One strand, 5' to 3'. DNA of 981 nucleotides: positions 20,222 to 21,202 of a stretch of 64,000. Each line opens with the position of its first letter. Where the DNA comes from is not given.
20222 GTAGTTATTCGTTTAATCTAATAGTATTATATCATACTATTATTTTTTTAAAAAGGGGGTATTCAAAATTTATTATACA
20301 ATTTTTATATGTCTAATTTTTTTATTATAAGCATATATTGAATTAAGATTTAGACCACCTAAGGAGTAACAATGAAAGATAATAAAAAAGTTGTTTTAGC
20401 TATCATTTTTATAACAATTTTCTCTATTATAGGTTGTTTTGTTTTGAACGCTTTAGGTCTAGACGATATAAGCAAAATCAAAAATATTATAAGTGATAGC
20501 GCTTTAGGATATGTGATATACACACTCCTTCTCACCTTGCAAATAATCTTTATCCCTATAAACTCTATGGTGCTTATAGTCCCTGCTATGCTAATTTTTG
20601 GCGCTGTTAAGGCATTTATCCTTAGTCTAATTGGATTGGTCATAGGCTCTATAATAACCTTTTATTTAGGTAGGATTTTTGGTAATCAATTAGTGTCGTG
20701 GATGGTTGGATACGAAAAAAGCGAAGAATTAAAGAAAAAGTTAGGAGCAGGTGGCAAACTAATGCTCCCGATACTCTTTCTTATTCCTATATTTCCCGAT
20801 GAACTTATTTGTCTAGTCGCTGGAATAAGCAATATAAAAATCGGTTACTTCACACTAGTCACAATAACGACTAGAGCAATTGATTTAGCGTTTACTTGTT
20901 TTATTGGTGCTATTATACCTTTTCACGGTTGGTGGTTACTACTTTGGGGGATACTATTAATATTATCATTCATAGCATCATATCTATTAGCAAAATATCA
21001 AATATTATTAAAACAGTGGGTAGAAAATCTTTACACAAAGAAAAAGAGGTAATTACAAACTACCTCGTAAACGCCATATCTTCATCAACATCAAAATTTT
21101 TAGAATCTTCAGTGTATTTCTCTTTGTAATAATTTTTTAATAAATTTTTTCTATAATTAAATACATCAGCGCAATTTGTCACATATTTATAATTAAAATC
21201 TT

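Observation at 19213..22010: Two extra solo paralogues of the HipT-like kinase, all catalytically intact, with a 40-nt identical block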

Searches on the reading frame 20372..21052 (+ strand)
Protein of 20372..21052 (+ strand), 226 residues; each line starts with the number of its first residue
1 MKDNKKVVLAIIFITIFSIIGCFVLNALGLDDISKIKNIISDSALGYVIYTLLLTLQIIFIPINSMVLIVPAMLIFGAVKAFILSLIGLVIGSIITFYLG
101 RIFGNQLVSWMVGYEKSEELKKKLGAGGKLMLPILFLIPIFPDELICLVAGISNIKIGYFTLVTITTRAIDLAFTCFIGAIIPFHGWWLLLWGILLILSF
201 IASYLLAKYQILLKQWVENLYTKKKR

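Call 3: search_protein_families(library=pfam, proteins=[window:20372-21052:+], max_evalue=1)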
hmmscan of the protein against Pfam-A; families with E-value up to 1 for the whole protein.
window:20372-21052:+ (226 aa): 1 family
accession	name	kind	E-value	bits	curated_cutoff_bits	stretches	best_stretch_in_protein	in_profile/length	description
PF09335.16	VTT_dom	-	3.7e-20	73.1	33.9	1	64-180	2-122/123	VTT domain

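Call 4: search_protein_families(library=ncbifam, proteins=[window:20372-21052:+], max_evalue=1)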
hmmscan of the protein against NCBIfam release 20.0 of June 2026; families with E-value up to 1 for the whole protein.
window:20372-21052:+ (226 aa): 0 families
